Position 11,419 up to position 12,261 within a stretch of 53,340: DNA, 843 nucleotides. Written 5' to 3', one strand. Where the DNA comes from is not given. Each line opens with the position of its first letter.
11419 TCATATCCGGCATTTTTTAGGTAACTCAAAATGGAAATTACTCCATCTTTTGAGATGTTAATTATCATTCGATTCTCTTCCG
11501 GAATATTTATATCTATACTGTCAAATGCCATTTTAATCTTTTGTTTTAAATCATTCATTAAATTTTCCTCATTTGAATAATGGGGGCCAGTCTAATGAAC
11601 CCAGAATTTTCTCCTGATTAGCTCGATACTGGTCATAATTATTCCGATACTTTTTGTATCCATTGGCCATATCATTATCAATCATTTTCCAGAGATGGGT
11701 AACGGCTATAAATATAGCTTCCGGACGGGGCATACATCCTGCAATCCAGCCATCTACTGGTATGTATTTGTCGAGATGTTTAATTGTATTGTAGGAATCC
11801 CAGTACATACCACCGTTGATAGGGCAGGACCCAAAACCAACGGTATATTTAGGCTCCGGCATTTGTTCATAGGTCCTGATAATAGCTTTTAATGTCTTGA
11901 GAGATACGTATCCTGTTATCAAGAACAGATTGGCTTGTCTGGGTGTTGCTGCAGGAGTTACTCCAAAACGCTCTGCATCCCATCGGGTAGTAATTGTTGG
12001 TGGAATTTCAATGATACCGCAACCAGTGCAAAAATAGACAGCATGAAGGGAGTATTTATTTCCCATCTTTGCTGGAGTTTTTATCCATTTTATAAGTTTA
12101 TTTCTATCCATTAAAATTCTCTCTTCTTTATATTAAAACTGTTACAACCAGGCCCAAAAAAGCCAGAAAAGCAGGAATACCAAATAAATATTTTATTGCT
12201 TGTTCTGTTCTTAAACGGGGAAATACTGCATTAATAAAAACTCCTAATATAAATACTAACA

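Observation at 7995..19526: Rex-headed 14-ORF Mrp-Mbx/Ehr-type membrane complex with Mbx gene order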

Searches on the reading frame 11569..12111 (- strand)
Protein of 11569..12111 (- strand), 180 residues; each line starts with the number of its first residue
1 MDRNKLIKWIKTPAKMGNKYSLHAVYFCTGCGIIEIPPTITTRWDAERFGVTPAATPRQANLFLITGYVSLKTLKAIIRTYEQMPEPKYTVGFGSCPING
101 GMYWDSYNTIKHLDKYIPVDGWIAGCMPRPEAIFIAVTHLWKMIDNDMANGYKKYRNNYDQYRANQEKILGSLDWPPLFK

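Call 5: search_protein_families(library=pfam, proteins=[window:11569-12111:-], max_evalue=0.01)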
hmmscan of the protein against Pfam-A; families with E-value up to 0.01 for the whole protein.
window:11569-12111:- (180 aa): 2 families
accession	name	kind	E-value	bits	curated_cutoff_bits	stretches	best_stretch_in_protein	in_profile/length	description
PF01058.29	Oxidored_q6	-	1.3e-21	77.1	27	1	28-140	1-128/128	NADH ubiquinone oxidoreductase, 20 Kd subunit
PF09565.16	RE_NgoFVII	-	0.0074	16.1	23.8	0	58-116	15-73/162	NgoFVII restriction endonuclease N-terminal PLD domain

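Call 7: search_protein_families(library=ncbifam, proteins=[window:11569-12111:-], max_evalue=0.001)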
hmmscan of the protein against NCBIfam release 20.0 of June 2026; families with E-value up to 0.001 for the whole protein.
window:11569-12111:- (180 aa): 11 families
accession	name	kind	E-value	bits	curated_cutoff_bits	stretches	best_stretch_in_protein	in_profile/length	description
NF005012.1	PRK06411.1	subfamily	1.4e-51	174.3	116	1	6-149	20-163/166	NADH-quinone oxidoreductase subunit NuoB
TIGR01957.1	nuoB_fam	subfamily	1.6e-37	128.6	142.7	1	15-146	12-144/145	NADH-quinone oxidoreductase subunit B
NF011394.0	PRK14819.1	equivalog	5.6e-35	121.1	312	1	16-159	27-171/264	NADH-quinone oxidoreductase subunit B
NF011388.0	PRK14813.1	equivalog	7.4e-33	114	294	1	18-145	26-154/189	NADH dehydrogenase subunit B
NF011393.0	PRK14818.1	equivalog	4.2e-30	104.5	255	1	15-152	26-163/173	NADH dehydrogenase subunit B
NF011392.0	PRK14817.1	equivalog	4.4e-30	104.7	271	1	17-148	33-164/182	NADH-quinone oxidoreductase subunit B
NF011390.0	PRK14815.1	equivalog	4.6e-30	104.3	281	1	19-150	32-163/183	NADH dehydrogenase subunit B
NF009808.0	PRK13292.1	equivalog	6.2e-30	103.7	1156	1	4-147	9-152/791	NADH-quinone oxidoreductase subunit B/C/D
NF011391.0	PRK14816.1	equivalog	2.1e-29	102.5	283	1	15-146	47-179/196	NADH-quinone oxidoreductase subunit B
NF011395.0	PRK14820.1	equivalog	3.6e-28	98.5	263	1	16-150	29-163/180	NADH-quinone oxidoreductase subunit B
NF011389.0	PRK14814.1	equivalog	1.4e-25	90.2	285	1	14-146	27-159/186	NADH dehydrogenase subunit B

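Call 23: search_solved_structures(query=window:11569-12111:-, max_evalue=1e-8, show_alignments=3)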
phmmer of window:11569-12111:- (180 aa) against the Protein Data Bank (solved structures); distinct sequences matched with E-value up to 1e-8: 43.
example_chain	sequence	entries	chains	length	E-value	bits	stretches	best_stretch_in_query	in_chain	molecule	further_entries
6u8y_J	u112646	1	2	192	5.3e-65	222.2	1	17-172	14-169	NADH dehydrogenase subunit B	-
9grx_K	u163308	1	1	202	1.4e-35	126.3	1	20-149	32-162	NAD(P)H-quinone oxidoreductase subunit K, chloroplastic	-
7wfg_K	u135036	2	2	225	7.1e-35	123.9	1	20-148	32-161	NAD(P)H-quinone oxidoreductase subunit K, chloroplastic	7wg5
7eu3_K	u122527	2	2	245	7.5e-35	123.9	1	20-150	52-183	NAD(P)H-quinone oxidoreductase subunit K, chloroplastic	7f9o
6hum_K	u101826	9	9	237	3.5e-34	121.7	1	21-151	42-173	NAD(P)H-quinone oxidoreductase subunit K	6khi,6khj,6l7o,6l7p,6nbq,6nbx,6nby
8qby_B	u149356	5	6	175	1.7e-28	103.1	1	18-144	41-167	NADH-quinone oxidoreductase subunit B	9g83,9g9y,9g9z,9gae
6cfw_J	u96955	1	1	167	5.7e-28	101.4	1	27-144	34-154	Probable membrane-bound hydrogenase subunit mbhJ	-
7zeb_6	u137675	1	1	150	4.9e-26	95.1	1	19-146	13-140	NADH dehydrogenase [ubiquinone] iron-sulfur protein 7, mitochondrial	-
5lc5_B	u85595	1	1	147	5.2e-26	95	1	19-146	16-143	NADH dehydrogenase [ubiquinone] iron-sulfur protein 7, mitochondrial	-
9w2u_B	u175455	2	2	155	5.2e-26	95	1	19-146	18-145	NADH dehydrogenase [ubiquinone] iron-sulfur protein 7, mitochondrial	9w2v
7zd6_6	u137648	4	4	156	5.3e-26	95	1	19-146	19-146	NADH dehydrogenase [ubiquinone] iron-sulfur protein 7, mitochondrial | Complex I-20kD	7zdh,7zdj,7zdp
7tgh_S7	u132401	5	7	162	6.4e-26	94.7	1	21-157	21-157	NADH dehydrogenase subunit 10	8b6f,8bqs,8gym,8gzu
5ldw_B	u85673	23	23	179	7.7e-26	94.5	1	19-146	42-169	NADH dehydrogenase [ubiquinone] iron-sulfur protein 7, mitochondrial | Mitochondrial complex I, PSST subunit | NADH:ubiquinone oxidoreductase core subunit S7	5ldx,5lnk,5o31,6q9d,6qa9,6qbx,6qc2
5xtb_C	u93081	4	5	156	8.6e-26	94.3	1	18-146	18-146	NADH dehydrogenase [ubiquinone] iron-sulfur protein 7, mitochondrial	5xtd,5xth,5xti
9ti4_E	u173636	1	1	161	9.4e-26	94.2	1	18-146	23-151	NADH dehydrogenase [ubiquinone] iron-sulfur protein 7, mitochondrial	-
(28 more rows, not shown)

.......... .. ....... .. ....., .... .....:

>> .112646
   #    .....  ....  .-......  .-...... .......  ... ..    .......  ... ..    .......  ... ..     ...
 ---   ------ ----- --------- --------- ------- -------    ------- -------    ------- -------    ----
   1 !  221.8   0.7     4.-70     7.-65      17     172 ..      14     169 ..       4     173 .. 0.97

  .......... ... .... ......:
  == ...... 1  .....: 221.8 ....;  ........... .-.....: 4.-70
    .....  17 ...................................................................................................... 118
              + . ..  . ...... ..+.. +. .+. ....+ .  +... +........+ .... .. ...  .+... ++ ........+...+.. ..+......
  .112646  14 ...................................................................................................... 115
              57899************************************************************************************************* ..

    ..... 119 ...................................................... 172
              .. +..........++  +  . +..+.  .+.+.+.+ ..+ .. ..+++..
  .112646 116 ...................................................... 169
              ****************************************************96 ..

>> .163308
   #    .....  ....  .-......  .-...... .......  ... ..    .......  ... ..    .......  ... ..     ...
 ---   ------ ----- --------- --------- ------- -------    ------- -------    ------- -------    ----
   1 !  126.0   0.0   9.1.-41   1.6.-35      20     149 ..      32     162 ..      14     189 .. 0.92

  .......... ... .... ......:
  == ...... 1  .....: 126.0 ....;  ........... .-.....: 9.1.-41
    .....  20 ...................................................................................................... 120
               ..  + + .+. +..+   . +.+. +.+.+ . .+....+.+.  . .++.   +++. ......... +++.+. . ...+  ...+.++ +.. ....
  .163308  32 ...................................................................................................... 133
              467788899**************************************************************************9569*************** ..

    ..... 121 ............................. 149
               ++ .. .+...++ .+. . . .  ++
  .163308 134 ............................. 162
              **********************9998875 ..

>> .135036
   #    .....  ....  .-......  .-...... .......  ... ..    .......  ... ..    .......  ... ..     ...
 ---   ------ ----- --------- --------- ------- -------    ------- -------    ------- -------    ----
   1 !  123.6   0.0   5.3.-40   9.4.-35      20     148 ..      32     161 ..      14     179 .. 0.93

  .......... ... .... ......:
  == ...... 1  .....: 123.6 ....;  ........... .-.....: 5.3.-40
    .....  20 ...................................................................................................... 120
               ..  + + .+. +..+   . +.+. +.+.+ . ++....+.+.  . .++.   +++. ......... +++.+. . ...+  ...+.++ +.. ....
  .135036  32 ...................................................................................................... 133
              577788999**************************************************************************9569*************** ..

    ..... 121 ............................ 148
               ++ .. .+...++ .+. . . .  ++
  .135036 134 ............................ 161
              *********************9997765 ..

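Call 85: find_encoding_contigs(protein=window:11569-12111:-, flank=6000, max_places=5)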
Protein window:11569-12111:- (180 aa): 5 contigs read that carry it; 3 places shown.
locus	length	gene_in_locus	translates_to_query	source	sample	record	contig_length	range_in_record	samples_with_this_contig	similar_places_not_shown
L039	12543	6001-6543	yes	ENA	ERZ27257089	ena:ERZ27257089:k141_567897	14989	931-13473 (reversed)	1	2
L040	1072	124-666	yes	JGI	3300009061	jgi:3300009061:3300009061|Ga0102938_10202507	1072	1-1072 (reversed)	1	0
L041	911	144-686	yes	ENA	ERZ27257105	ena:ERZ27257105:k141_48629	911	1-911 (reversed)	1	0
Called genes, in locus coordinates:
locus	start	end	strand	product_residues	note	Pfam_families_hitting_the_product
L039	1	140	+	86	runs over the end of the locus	PF04066:MrpF_PhaF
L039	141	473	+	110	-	PF03334:PhaG_MnhG_YufB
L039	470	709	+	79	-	PF13244:MbhD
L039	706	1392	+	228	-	PF20501:MbhE, PF04039:MnhB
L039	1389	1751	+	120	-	PF00420:Oxidored_q2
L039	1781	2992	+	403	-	PF10125:NADHdeh_related (weak), PF00361:Proton_antipo_M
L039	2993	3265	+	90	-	-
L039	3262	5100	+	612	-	PF00361:Proton_antipo_M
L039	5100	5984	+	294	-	PF00146:NADHdh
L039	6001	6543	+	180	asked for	PF01058:Oxidored_q6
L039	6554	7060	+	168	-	PF00329:Complex1_30kDa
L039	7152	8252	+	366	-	PF00346:Complex1_49kDa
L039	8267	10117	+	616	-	PF00037:Fer4, PF12838:Fer4_7, PF13187:Fer4_9, PF13237:Fer4_10 (weak), PF13484:Fer4_16 (weak), PF14691:Fer4_20, PF07992:Pyr_redox_2, PF13450:NAD_binding_8, +6 more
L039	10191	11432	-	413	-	PF01595:CNNM, PF00571:CBS, PF03471:CorC_HlyC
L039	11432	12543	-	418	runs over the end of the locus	PF01595:CNNM, PF00571:CBS (weak), PF03471:CorC_HlyC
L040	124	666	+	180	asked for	PF01058:Oxidored_q6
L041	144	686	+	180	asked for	PF01058:Oxidored_q6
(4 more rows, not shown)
